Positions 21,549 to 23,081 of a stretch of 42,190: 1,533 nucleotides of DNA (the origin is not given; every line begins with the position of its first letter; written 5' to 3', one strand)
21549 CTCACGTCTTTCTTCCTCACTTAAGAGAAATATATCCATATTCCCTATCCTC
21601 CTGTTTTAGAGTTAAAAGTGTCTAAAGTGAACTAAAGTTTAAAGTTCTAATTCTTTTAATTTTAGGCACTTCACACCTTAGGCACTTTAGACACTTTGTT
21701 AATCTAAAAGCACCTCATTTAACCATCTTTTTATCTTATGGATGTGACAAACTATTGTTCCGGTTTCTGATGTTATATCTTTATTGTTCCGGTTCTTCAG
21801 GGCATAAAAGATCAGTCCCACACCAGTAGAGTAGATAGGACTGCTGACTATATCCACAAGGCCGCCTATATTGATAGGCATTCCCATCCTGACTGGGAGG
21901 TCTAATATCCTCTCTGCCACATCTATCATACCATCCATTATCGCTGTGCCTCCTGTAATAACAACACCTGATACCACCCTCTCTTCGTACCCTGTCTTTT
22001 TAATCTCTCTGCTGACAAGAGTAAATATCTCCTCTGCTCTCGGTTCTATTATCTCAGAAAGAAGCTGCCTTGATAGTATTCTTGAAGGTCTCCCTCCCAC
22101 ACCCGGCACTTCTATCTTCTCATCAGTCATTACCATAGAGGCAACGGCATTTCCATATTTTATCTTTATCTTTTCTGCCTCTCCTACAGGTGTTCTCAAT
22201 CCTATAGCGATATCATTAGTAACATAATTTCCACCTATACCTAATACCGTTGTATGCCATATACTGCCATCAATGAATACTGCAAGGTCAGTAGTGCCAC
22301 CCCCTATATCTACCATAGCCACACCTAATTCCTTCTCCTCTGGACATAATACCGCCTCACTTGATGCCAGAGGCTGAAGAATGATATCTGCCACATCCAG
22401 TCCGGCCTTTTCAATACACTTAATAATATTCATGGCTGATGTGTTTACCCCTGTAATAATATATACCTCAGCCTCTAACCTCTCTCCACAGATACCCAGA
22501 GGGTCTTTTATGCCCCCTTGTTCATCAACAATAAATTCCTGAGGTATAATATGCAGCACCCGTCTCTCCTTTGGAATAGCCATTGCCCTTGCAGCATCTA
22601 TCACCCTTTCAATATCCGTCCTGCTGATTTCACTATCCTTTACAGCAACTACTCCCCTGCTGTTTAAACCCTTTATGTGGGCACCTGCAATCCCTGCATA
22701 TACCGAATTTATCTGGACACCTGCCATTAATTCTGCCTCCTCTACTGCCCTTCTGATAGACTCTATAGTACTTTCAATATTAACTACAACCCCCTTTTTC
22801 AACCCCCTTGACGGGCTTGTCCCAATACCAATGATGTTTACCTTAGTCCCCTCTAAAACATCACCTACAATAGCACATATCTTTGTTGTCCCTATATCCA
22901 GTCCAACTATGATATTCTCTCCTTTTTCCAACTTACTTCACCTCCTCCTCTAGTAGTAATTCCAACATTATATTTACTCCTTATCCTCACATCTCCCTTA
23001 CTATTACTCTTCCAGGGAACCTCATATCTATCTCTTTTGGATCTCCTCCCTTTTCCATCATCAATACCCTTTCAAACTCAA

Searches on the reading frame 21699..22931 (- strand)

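Call 14: search_protein_families(library=ncbifam, proteins=[window:21699-22931:-], max_evalue=0.00001)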
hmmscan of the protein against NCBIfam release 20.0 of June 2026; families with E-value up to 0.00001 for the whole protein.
window:21699-22931:- (410 aa): 10 families
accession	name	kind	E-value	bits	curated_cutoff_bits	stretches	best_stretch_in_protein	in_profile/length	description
TIGR01174.1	ftsA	equivalog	3.9e-143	477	175.85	1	7-375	1-370/371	cell division protein FtsA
NF007009.0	PRK09472.1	equivalog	2.4e-129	432.1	409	1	5-405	7-417/420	cell division protein FtsA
NF011660.0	PRK15080.1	equivalog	4.7e-15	55.5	182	1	165-261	108-200/277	ethanolamine utilization protein EutJ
TIGR02529.1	EutJ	subfamily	8.9e-15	54.8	152.1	1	154-259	64-165/239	ethanolamine utilization protein EutJ family protein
TIGR00904.1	mreB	subfamily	1.2e-10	41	365.75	1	159-349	109-310/334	MreB/Mrl family cell shape determining protein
NF010539.0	PRK13927.1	subfamily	6.4e-10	38.5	293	1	159-349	110-310/339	rod shape-determining protein MreB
NF045709.1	Amuc_1101_fam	equivalog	2.7e-09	36.4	650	1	153-261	128-236/608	Amuc_1101 family PilM-like pilus complex protein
NF010540.1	PRK13929.1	exception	4e-08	32.7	515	1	168-350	116-309/334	rod-share determining protein MreBH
NF007992.0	PRK10719.1-3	equivalog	4.8e-07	29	598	1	175-239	120-182/478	ethanolamine ammonia-lyase reactivating factor EutA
TIGR01175.1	pilM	subfamily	4.9e-07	29.1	133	0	173-349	152-312/348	type IV pilus assembly protein PilM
